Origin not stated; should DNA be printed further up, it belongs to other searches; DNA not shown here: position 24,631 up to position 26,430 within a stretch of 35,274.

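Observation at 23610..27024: Sigma-54-driven, self-contained pseudopilin trio plus TPR lipoprotein, with no pilus or T2SS machinery nearby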

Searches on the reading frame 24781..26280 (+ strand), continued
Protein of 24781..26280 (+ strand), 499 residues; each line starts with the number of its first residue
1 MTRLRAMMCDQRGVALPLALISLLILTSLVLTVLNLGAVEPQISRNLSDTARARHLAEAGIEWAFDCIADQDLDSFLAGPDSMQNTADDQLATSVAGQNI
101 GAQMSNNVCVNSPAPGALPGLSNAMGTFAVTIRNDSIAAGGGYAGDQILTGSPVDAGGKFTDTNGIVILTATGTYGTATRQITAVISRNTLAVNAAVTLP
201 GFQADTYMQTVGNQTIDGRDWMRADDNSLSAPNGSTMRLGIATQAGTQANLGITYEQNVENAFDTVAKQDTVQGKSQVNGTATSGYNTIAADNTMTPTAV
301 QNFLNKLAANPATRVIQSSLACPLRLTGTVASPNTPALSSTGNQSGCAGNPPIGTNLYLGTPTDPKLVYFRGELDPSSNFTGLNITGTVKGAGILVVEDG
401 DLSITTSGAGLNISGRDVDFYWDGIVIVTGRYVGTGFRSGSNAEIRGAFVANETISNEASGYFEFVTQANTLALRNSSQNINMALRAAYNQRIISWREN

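Call 30: predict_structure(alignment_id=A2)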
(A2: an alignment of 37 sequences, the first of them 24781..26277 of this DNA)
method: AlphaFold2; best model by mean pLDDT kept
length: 499 residues; sequences in the alignment: 37
mean_pLDDT: 82.0   pTM: 0.70
mean pLDDT of the five models: 82.0, 80.0, 78.0, 75.7, 64.8
residues with pLDDT >= 90: 125; 70-90: 301; 50-70: 63; < 50: 10
segments of 3 or more residues with pLDDT < 50: 497-499
pLDDT, mean of each block of 10 residues (from residue 1): 49 67 84 72 80 86 79 81 86 78 81 70 82 88 81 83 84 88 79 87 76 84 78 77 86 88 89 91 92 84 86 87 89 90 62 87 91 82 91 93 83 86 93 86 93 72 73 91 80 50
secondary structure, 60 per line:
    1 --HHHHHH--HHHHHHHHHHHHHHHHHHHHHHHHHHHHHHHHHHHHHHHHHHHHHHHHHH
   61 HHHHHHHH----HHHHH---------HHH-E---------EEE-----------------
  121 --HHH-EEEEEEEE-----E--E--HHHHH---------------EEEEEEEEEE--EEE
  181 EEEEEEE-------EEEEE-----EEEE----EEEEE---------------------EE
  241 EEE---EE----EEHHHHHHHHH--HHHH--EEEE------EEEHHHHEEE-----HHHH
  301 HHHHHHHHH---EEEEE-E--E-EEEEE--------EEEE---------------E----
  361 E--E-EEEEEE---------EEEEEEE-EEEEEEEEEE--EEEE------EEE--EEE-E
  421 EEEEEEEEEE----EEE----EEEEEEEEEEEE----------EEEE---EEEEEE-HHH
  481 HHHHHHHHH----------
elements in order: H3-8 H11-68 H73-77 E101-103 E127-134 H146-150 E166-175 E178-187 E195-199 E205-208 E213-217 E239-243 H255-263 H266-269 E272-275 E282-284 H285-288 E289-291 H297-309 E313-317 E324-328 E337-340 E366-371 E381-387 E389-398 E401-404 E411-413 E416-418 E420-430 E435-437 E442-453 E464-467 E471-476 H478-489

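Call 32: fold_search(model_id=the predicted structure, library=pdb)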
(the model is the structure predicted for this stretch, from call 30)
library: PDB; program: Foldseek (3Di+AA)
matches with E <= 10: 172; with E <= 0.001: 0
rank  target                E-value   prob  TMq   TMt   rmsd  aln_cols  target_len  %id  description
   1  6qvi_A                1.9e-02  0.21  0.18  0.18  16.8       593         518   11  Crystal structure of competence-associated pilin ComZ from Thermus thermophilus (released 2019-05-29)
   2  6qvi_C                2.9e-02  0.28  0.21  0.20  16.2       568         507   12  Crystal structure of competence-associated pilin ComZ from Thermus thermophilus (released 2019-05-29)
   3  5xx0_A                1.7e+00  0.01  0.08  0.10  17.4       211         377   11  Crystal structure of the four N-terminal immunoglogulin domains of Sidekick-2 protein (released 2018-08-29)
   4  5jyx_C                2.0e+00  0.12  0.06  0.27  11.3        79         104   10  Crystal structure of the covalent thioimide intermediate of the archaeosine synthase QueF-Like (released 2016-11-09)
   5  5jyx_O                2.0e+00  0.10  0.06  0.27  11.5        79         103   10  Crystal structure of the covalent thioimide intermediate of the archaeosine synthase QueF-Like (released 2016-11-09)
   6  5jyx_M                2.1e+00  0.11  0.06  0.28  11.6        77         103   10  Crystal structure of the covalent thioimide intermediate of the archaeosine synthase QueF-Like (released 2016-11-09)
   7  8jlc_A                2.1e+00  0.04  0.13  0.11   8.9       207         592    8  Cryo-EM structure of SV2A in complex with BoNT/A2 Hc and levetiracetam (released 2024-05-01)
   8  1p53_A                2.2e+00  0.03  0.05  0.10  14.1       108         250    9  The Crystal Structure of ICAM-1 D3-D5 fragment (released 2004-05-04)
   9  9fyz_A                2.2e+00  0.02  0.06  0.06  14.9       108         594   10  Crystal structure of SusA amylase from Bacteroides thetaiotaomicron covalently bound to alpha-1,6 branched pseudo-tris (released 2024-12-11)
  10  1wgo_MODEL_1_A        2.4e+00  0.04  0.06  0.19  14.1        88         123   12  Solution structure of the PKD domain from human VPS10 domain-containing receptor SorCS2 (released 2004-11-28)
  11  4or1_A                2.4e+00  0.03  0.07  0.19  14.6       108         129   15  Structure and mechanism of fibronectin binding and biofilm formation of enteroaggregative Escherischia coli AAF fimbri (released 2014-12-24)
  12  5k6x_B                2.5e+00  0.01  0.08  0.10  16.1       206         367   12  Sidekick-2 immunoglobulin domains 1-4, crystal form 1 (released 2016-09-28)
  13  9fyz_E                2.7e+00  0.02  0.06  0.06  14.9       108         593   10  Crystal structure of SusA amylase from Bacteroides thetaiotaomicron covalently bound to alpha-1,6 branched pseudo-tris (released 2024-12-11)
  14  9j0v                  2.7e+00  0.01  0.06  0.11  17.6       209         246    8  Crystal structure of monomeric PLP-dependent transaminase from Desulfobacula toluolica in P 21 21 21 space group (released 2024-09-18)
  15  3ssi                  3.0e+00  0.04  0.05  0.21  12.3        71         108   21  PROTEINASE INHIBITOR SSI (STREPTOMYCES SUBTILISIN, INHIBITOR) FROM STREPTOMYCES ALBOGRISEOLUS (released 1996-08-17)
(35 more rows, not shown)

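Call 33: search_solved_structures(query=A2, max_evalue=10, show_alignments=2)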
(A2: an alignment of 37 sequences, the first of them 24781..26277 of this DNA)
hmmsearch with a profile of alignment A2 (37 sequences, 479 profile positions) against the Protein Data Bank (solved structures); distinct sequences matched with E-value up to 10: 1.
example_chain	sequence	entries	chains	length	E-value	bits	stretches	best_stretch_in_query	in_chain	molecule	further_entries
9man_A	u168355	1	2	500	0.33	12.7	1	226-371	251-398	Maltose/maltodextrin-binding periplasmic protein,Norrin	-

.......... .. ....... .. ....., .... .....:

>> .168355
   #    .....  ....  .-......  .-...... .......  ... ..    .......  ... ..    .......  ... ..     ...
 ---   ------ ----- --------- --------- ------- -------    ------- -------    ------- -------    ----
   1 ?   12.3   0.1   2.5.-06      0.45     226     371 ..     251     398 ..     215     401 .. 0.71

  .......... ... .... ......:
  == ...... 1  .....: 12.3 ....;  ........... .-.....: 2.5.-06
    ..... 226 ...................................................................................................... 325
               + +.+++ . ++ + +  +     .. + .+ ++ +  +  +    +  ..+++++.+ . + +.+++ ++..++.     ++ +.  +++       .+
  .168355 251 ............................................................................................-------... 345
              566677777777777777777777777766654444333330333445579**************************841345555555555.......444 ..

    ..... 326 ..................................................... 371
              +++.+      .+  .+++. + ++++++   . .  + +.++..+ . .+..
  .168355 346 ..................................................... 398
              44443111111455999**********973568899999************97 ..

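Call 42: find_homologous_proteins(query=L042:12289-13335:+, max_evalue=1e-30)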
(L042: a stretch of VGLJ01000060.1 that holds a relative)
Query L042:12289-13335:+ (349 aa): 3739 proteins with E <= 1e-30 among 8000 candidates; the best 120 are listed.
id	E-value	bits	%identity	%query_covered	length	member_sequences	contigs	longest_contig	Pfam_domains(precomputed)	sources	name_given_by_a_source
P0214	7.5e-218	740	100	100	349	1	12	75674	PF14450.13,PF11104.15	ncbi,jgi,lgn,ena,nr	ncbi:MAG: type IV pilus assembly protein PilM [Candidatus Rokubacteria bacterium]|nr:type IV pilus a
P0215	9.2e-204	694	93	100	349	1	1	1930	PF14450.13,PF11104.15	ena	-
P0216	3.7e-197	672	91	100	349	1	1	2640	PF14450.13,PF11104.15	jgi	jgi:type IV pilus assembly protein PilM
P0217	3.4e-193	659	89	100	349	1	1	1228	PF14450.13,PF11104.15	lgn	-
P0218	4.5e-192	656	87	100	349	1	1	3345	PF14450.13,PF11104.15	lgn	-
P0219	1.4e-189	647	86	100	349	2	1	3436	PF14450.13,PF11104.15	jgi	jgi:type IV pilus assembly protein PilM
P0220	1.4e-188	644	87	100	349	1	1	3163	PF14450.13,PF11104.15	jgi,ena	jgi:type IV pilus assembly protein PilM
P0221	1.7e-187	641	87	100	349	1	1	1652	PF14450.13,PF11104.15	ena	-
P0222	4.5e-186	636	84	100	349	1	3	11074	PF14450.13,PF11104.15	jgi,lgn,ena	-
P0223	1.6e-185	634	87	100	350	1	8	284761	PF14450.13,PF11104.15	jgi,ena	jgi:type IV pilus assembly protein PilM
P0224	5.3e-185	632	85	100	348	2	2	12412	PF14450.13,PF11104.15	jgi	jgi:type IV pilus assembly protein PilM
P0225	4.7e-182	623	84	100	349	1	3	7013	PF14450.13,PF11104.15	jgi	jgi:type IV pilus assembly protein PilM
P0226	2.3e-181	620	82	100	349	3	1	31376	PF14450.13,PF11104.15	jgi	jgi:type IV pilus assembly protein PilM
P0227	1.0e-180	618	84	100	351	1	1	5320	PF14450.13,PF11104.15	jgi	jgi:type IV pilus assembly protein PilM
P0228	7.4e-180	616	71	81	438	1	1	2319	PF06723.20,PF05134.20,PF14450.13,PF11104.15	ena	-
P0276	5.1e-149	514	70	99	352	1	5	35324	PF06723.20,PF14450.13,PF11104.15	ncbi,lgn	-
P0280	9.4e-147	507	68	99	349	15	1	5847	PF06723.20,PF14450.13,PF11104.15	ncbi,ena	ncbi:MAG: type IV pilus assembly protein PilM [candidate division NC10 bacterium]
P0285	4.6e-146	504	70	99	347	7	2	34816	PF06723.20,PF14450.13,PF11104.15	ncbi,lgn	ncbi:MAG: type IV pilus assembly protein PilM [Candidatus Rokuibacteriota bacterium]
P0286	5.7e-146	504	68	100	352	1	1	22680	PF06723.20,PF14450.13,PF11104.15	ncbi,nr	ncbi:MAG: type IV pilus assembly protein PilM [Candidatus Rokubacteria bacterium]|nr:type IV pilus a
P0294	3.9e-145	501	67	100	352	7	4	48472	PF06723.20,PF05134.20,PF14450.13,PF11104.15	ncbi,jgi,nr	ncbi:MAG TPA: type IV pilus assembly protein PilM [Methylomirabilota bacterium]|jgi:type IV pilus as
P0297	8.7e-145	500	68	99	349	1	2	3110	PF06723.20,PF14450.13,PF11104.15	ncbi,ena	ncbi:MAG: type IV pilus assembly protein PilM [candidate division NC10 bacterium]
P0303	1.8e-144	499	68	100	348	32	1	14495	PF06723.20,PF14450.13,PF11104.15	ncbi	-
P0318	2.1e-143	496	69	99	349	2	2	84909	PF06723.20,PF05134.20,PF14450.13,PF11104.15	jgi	jgi:type IV pilus assembly protein PilM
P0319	2.2e-143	496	67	100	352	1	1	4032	PF06723.20,PF05134.20,PF14450.13,PF11104.15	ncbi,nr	ncbi:MAG: type IV pilus assembly protein PilM [Candidatus Rokubacteria bacterium]|nr:type IV pilus a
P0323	2.8e-143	495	68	98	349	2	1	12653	PF06723.20,PF14450.13,PF11104.15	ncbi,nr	ncbi:MAG: type IV pilus assembly protein PilM [Candidatus Rokubacteria bacterium]|nr:type IV pilus a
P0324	3.0e-143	495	69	99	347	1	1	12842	PF06723.20,PF14450.13,PF11104.15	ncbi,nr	ncbi:MAG TPA: type IV pilus assembly protein PilM [Methylomirabilota bacterium]|nr:type IV pilus ass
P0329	8.6e-143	494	68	100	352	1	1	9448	PF06723.20,PF05134.20,PF14450.13,PF11104.15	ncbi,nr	ncbi:MAG: type IV pilus assembly protein PilM [Candidatus Rokubacteria bacterium]|nr:type IV pilus a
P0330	8.9e-143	494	67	100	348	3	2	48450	PF06723.20,PF14450.13,PF11104.15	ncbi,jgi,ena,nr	ncbi:MAG: pilus assembly protein PilM [Candidatus Rokuibacteriota bacterium]|nr:MAG: pilus assembly 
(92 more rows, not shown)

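Call 43: find_encoding_contigs(protein=P0223, flank=10000, max_places=1)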
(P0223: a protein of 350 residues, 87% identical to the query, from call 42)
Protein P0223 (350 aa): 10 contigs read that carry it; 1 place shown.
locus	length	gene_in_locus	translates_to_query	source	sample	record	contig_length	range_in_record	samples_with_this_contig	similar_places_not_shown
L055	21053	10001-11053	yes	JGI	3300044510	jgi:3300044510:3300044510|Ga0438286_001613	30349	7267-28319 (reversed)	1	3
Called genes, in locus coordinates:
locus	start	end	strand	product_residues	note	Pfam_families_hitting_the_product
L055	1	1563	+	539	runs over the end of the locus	PF25323:6TM_PilS, PF08448:PAS_4, PF13426:PAS_9 (weak), PF00512:HisKA, PF02518:HATPase_c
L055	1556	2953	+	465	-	PF00072:Response_reg, PF00004:AAA (faint), PF00158:Sigma54_activat, PF14532:Sigma54_activ_2, PF07728:AAA_5, PF25601:AAA_lid_14, PF02954:HTH_8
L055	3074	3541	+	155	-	PF07963:N_methyl, PF08334:T2SSG (weak)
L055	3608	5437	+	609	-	PF13432:TPR_16 (faint), PF13428:TPR_14 (faint), PF13424:TPR_12 (faint), PF13431:TPR_17 (faint), PF00515:TPR_1 (faint), PF07719:TPR_2 (faint), PF13181:TPR_8 (faint), PF13414:TPR_11 (weak), +2 more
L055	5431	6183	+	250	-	PF06750:A24_N_bact, PF01478:Peptidase_A24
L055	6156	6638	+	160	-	PF12019:GspH (weak)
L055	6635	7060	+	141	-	PF07963:N_methyl (weak)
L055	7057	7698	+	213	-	PF07963:N_methyl (weak)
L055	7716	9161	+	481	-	-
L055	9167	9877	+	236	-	PF07719:TPR_2 (faint), PF13432:TPR_16 (faint), PF14559:TPR_19 (weak)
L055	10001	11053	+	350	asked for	PF11104:PilM_2, PF14450:FtsA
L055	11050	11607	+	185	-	PF05137:PilN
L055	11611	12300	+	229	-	PF04350:PilO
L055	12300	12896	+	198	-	-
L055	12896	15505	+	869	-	PF11741:AMIN, PF07660:STN, PF21305:type_II_gspD_N0 (weak), PF03958:Secretin_N, PF00263:Secretin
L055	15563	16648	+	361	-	PF00465:Fe-ADH, PF13685:Fe-ADH_2, PF01761:DHQ_synthase, PF24621:DHQS_C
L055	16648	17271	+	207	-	PF12895:ANAPC3 (faint), PF13424:TPR_12 (faint), PF13428:TPR_14 (faint), PF25064:ARM_TT21_5th (faint), PF24575:TPR_Slam (faint), PF00515:TPR_1 (faint), PF13432:TPR_16, PF14559:TPR_19, +3 more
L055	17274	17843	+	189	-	PF08207:EFP_N, PF01132:EFP, PF09285:Elong-fact-P_C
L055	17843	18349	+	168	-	PF00364:Biotin_lipoyl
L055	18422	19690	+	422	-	PF00289:Biotin_carb_N, PF02786:CPSase_L_D2, PF02222:ATP-grasp (weak), PF07478:Dala_Dala_lig_C (weak), PF02785:Biotin_carb_C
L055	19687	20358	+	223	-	PF02581:TMP-TENI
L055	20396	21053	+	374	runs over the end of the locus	PF13458:Peripla_BP_6, PF01094:ANF_receptor, PF13433:Peripla_BP_5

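Call 44: find_encoding_contigs(protein=P0318, flank=10000, max_places=1)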
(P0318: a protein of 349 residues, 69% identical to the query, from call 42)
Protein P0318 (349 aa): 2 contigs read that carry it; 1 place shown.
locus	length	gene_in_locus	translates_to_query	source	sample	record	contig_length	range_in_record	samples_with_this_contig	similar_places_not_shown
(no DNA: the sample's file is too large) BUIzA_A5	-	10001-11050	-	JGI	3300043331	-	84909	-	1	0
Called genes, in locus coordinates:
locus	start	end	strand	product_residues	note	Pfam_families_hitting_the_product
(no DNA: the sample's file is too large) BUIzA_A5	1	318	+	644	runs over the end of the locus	PF13371:TPR_9 (faint), PF00515:TPR_1 (faint), PF07719:TPR_2 (faint), PF13424:TPR_12 (faint), PF13431:TPR_17 (faint), PF13432:TPR_16 (faint), PF13374:TPR_10 (faint), PF13414:TPR_11 (faint), +1 more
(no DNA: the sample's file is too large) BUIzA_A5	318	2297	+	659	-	PF13371:TPR_9 (faint), PF13181:TPR_8 (faint), PF13432:TPR_16 (weak), PF00515:TPR_1 (weak), PF07719:TPR_2 (weak), PF13414:TPR_11, PF13432:TPR_16, PF14559:TPR_19 (weak), +7 more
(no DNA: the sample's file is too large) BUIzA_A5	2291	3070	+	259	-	PF06750:A24_N_bact, PF01478:Peptidase_A24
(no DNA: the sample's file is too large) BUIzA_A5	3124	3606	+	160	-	-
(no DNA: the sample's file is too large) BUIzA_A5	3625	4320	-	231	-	PF24575:TPR_Slam (faint), PF13414:TPR_11, PF13432:TPR_16, PF14559:TPR_19, PF13431:TPR_17 (weak), PF13424:TPR_12, PF13432:TPR_16, PF14559:TPR_19, +8 more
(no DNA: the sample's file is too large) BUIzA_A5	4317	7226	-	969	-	PF05567:T4P_PilY1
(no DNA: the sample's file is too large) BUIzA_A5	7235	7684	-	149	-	-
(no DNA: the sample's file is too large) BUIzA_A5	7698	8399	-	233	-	-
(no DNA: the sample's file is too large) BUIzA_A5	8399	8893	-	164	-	PF07963:N_methyl (weak)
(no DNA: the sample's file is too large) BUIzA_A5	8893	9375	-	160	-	PF12019:GspH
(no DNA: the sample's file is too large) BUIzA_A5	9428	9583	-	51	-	-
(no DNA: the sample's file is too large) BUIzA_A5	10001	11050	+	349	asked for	PF11104:PilM_2, PF05134:T2SSL (weak), PF06723:MreB_Mbl (faint), PF14450:FtsA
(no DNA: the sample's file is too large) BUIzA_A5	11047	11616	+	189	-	PF05137:PilN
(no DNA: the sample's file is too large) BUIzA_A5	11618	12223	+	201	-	PF04612:T2SSM (weak), PF04350:PilO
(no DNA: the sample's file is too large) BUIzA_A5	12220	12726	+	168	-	-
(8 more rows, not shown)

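Call 45: find_encoding_contigs(protein=P0294, flank=10000, max_places=1)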
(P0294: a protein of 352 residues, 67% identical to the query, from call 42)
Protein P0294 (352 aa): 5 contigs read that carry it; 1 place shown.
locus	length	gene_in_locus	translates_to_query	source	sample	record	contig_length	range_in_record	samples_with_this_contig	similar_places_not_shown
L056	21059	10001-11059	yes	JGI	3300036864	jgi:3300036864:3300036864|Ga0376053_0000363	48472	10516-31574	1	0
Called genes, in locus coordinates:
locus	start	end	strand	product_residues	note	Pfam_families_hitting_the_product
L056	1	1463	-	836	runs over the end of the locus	-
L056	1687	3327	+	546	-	PF25323:6TM_PilS, PF00989:PAS, PF08448:PAS_4, PF13426:PAS_9, PF00512:HisKA, PF02518:HATPase_c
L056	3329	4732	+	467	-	PF00072:Response_reg, PF23198:PDE8A_N (weak), PF00158:Sigma54_activat, PF14532:Sigma54_activ_2, PF07728:AAA_5, PF25601:AAA_lid_14, PF02954:HTH_8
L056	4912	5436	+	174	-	PF07963:N_methyl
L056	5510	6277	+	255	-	PF06750:A24_N_bact, PF01478:Peptidase_A24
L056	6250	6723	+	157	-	-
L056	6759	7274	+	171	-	-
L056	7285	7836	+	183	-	PF07963:N_methyl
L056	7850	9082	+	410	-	-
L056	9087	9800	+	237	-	PF13432:TPR_16 (weak), PF14559:TPR_19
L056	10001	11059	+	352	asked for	PF11104:PilM_2, PF05134:T2SSL (weak), PF06723:MreB_Mbl (faint), PF14450:FtsA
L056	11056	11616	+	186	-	PF05137:PilN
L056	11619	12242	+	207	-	PF04612:T2SSM (faint), PF04350:PilO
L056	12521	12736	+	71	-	-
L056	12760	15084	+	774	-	PF11741:AMIN, PF03958:Secretin_N, PF00263:Secretin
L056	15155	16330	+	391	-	PF01264:Chorismate_synt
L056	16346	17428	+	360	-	PF00465:Fe-ADH, PF13685:Fe-ADH_2, PF01761:DHQ_synthase, PF24621:DHQS_C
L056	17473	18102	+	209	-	PF25058:ARM_TT21 (weak), PF24575:TPR_Slam (weak), PF13428:TPR_14 (weak), PF13432:TPR_16, PF14559:TPR_19, PF13424:TPR_12 (weak), PF13432:TPR_16, PF13414:TPR_11 (weak), +12 more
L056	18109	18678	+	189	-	PF08207:EFP_N, PF01132:EFP, PF09285:Elong-fact-P_C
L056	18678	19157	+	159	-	PF25917:BSH_RND (faint), PF00364:Biotin_lipoyl, PF25984:BSH_YknX (faint)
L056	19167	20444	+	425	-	PF07719:TPR_2 (faint), PF13176:TPR_7 (faint), PF13428:TPR_14 (faint), PF13432:TPR_16 (weak), PF14559:TPR_19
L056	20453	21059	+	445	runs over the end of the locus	PF00289:Biotin_carb_N, PF02222:ATP-grasp (weak), PF02786:CPSase_L_D2, PF07478:Dala_Dala_lig_C, PF02785:Biotin_carb_C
